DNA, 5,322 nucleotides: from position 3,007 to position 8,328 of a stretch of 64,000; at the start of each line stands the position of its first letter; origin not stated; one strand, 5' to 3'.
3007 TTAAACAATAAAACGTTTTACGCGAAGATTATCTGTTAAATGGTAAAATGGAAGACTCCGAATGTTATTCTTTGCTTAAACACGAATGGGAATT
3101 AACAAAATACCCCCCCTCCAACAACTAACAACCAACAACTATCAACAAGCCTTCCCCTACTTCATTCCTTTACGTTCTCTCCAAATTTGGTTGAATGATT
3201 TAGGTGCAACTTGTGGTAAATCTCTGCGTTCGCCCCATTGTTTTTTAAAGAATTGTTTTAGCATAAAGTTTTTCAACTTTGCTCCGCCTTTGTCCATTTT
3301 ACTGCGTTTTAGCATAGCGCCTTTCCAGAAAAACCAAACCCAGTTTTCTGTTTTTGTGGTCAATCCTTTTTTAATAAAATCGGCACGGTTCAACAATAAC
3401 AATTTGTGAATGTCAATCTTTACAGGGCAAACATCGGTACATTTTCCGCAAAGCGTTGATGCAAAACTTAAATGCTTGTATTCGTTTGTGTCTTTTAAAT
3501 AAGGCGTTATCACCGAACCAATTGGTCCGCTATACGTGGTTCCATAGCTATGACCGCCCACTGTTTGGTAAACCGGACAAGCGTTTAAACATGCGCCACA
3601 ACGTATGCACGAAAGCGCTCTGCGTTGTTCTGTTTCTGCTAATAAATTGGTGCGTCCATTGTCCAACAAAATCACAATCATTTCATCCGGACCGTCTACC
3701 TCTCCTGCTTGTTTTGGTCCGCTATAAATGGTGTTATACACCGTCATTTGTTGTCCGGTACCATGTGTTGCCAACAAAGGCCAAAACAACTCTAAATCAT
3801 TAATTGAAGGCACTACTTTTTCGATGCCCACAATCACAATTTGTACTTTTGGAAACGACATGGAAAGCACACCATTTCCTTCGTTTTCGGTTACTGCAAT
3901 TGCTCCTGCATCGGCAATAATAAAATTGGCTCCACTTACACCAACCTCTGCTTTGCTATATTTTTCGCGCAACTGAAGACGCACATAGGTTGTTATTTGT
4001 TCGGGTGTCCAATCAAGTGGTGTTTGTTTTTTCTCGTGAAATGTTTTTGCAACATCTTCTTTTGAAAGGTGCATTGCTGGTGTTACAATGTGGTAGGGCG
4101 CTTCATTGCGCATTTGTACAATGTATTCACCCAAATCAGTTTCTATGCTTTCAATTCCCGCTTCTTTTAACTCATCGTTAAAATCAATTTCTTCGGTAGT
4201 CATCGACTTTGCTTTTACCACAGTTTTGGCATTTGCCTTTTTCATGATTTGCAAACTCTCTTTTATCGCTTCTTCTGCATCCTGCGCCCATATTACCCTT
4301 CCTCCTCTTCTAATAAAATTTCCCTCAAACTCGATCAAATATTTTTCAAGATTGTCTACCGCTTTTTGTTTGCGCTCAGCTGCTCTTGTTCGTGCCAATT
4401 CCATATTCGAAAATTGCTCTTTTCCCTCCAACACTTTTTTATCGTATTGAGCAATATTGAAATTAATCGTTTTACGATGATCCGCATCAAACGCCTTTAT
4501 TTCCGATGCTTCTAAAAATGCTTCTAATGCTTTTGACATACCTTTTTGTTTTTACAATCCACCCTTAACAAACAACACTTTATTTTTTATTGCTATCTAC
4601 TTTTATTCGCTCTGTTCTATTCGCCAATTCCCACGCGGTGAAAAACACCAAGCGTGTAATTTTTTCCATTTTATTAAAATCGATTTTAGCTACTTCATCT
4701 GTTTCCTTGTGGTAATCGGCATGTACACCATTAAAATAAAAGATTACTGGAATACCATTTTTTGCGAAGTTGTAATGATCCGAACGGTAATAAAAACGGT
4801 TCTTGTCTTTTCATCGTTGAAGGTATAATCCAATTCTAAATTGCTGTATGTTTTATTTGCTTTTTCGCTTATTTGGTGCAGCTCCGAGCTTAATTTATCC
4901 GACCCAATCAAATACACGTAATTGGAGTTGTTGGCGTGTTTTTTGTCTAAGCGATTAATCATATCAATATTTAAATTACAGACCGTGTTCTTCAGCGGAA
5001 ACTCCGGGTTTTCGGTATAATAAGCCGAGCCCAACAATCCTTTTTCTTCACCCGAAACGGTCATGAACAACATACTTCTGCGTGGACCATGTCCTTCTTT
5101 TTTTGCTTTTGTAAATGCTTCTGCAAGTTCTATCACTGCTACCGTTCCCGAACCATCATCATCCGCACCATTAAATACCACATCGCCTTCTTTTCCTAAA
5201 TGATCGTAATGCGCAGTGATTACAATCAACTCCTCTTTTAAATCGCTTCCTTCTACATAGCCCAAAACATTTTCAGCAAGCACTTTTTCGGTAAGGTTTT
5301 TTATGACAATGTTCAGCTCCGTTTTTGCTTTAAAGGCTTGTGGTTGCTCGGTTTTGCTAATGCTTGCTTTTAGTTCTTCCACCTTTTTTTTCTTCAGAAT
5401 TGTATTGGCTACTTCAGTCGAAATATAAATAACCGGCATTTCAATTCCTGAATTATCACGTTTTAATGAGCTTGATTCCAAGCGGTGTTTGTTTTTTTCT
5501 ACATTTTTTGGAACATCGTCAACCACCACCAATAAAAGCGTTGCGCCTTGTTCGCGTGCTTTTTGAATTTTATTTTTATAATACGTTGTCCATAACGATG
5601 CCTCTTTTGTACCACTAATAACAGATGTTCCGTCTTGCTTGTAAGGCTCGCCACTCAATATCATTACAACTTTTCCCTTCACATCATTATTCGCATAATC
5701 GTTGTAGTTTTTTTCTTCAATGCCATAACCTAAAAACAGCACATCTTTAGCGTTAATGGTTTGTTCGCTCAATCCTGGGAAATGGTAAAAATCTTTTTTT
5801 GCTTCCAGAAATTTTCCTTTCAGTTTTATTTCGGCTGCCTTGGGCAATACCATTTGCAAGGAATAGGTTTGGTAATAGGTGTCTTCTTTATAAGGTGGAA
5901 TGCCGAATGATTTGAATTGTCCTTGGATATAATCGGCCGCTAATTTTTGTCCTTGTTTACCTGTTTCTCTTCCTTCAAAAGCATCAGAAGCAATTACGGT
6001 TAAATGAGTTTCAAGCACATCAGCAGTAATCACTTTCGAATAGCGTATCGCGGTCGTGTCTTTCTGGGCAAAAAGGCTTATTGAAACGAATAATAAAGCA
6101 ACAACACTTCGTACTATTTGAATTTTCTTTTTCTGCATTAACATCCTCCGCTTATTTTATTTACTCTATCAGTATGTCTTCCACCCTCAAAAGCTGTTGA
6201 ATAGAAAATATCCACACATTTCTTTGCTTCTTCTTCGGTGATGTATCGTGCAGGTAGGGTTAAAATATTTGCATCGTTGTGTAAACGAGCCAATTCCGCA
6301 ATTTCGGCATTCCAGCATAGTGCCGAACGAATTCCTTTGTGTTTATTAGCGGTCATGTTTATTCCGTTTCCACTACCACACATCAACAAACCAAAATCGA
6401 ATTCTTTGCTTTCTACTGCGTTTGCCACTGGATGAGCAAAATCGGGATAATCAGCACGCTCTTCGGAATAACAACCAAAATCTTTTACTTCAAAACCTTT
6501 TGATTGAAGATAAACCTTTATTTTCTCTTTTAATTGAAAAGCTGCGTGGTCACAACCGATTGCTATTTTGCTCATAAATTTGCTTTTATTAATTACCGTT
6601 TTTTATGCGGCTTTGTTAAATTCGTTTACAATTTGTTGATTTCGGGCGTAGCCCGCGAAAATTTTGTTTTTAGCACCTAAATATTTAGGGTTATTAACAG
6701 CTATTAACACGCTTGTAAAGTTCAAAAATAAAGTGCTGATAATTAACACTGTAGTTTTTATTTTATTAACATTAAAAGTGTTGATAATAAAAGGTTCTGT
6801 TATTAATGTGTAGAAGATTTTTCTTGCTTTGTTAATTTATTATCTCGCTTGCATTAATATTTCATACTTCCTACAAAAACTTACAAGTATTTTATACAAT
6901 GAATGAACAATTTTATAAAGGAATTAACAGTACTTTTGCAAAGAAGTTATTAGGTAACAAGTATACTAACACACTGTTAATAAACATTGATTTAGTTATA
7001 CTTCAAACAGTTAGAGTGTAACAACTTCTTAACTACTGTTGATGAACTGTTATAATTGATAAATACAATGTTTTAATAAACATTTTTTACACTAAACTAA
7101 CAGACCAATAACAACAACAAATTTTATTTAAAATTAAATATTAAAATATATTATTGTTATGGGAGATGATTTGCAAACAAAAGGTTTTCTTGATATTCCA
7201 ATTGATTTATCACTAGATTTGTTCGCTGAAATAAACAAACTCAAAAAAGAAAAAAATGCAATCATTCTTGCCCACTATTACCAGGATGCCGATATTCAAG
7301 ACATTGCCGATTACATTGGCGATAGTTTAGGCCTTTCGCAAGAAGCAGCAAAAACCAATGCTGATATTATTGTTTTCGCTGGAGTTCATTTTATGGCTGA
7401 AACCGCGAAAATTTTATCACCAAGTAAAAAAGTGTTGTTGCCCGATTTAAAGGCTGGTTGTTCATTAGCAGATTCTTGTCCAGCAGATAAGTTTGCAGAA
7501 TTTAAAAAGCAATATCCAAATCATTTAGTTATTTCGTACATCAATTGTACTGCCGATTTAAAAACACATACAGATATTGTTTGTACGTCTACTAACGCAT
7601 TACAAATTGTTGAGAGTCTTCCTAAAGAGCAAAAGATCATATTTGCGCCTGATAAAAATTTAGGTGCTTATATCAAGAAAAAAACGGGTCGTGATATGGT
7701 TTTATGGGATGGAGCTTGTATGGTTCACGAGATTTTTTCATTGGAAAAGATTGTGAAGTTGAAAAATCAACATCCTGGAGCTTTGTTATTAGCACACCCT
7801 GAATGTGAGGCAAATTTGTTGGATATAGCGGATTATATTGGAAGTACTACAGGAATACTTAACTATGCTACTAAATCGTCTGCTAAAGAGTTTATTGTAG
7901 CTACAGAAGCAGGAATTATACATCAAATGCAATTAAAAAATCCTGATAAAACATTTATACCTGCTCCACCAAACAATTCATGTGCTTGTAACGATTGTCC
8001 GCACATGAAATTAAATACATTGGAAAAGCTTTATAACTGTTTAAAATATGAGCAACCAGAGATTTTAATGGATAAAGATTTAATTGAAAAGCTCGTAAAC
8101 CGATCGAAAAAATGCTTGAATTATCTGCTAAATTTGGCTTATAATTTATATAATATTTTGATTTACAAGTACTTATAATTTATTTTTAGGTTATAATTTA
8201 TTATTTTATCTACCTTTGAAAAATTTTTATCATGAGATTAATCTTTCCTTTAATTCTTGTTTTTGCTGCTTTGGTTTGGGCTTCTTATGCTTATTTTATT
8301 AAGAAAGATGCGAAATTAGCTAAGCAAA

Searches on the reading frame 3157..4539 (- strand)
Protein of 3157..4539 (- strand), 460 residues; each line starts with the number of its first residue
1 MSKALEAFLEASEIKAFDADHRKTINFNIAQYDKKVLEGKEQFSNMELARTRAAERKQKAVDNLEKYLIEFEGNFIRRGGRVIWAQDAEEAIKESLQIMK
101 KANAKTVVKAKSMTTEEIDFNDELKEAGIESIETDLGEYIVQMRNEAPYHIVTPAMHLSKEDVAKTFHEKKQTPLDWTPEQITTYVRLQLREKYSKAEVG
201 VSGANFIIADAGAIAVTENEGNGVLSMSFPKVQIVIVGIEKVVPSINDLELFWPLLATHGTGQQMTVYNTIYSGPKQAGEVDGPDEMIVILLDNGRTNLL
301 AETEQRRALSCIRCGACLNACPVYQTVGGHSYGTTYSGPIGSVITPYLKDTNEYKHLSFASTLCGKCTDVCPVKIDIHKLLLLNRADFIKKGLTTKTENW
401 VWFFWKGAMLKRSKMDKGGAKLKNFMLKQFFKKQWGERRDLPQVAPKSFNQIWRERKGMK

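Call 81: search_protein_families(library=pfam, proteins=[window:3157-4539:-], max_evalue=0.00001)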
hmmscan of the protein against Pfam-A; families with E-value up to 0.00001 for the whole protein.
window:3157-4539:- (460 aa): 8 families
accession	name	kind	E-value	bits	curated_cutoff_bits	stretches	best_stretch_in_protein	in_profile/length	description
PF02589.21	LUD_dom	-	1.4e-38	132.9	22.6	1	70-292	3-189/189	LUD domain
PF13183.11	Fer4_8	-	1.5e-14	54.7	27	1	308-375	2-68/68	4Fe-4S dicluster domain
PF13237.11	Fer4_10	-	3.6e-08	33.6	25.5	0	310-326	8-22/53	4Fe-4S dicluster domain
PF13187.11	Fer4_9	-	2.1e-07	31.3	27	0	304-323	32-49/52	4Fe-4S dicluster domain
PF13534.11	Fer4_17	-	3e-07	31.3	22.2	1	310-376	1-61/61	4Fe-4S dicluster domain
PF12838.12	Fer4_7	-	5.3e-07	30.5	27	1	310-375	1-52/52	4Fe-4S dicluster domain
PF13484.11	Fer4_16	-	9.4e-07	30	30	1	311-373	2-65/66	4Fe-4S double cluster binding domain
PF00037.32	Fer4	-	4.1e-06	26.8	21.1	0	310-323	7-20/24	4Fe-4S binding domain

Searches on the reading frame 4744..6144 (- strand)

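Call 81: search_protein_families(library=pfam, proteins=[window:4744-6144:-], max_evalue=0.00001)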
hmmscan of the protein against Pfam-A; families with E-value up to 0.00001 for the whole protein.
window:4744-6144:- (466 aa): 1 family
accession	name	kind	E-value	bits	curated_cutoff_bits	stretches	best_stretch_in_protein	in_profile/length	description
PF04389.22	Peptidase_M28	-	5.4e-27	95.2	21.3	1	292-437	1-129/193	Peptidase family M28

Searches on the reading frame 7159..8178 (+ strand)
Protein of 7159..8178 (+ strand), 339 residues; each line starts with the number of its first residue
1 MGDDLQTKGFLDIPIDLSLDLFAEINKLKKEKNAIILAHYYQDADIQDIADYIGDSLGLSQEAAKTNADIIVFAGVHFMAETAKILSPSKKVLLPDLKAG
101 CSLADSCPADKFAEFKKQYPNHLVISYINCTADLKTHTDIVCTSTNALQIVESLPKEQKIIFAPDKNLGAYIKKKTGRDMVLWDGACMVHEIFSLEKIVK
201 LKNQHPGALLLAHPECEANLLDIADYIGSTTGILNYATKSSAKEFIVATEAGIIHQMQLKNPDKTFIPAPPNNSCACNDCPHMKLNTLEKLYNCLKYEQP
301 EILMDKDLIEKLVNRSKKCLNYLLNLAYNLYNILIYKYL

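Call 81: search_protein_families(library=pfam, proteins=[window:7159-8178:+], max_evalue=0.00001)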
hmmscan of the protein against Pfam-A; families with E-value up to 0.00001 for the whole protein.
window:7159-8178:+ (339 aa): 1 family
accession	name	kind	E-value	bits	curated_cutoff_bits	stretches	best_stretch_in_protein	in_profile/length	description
PF02445.21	NadA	-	3.2e-122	407.7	27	1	24-312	2-286/295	Quinolinate synthetase A protein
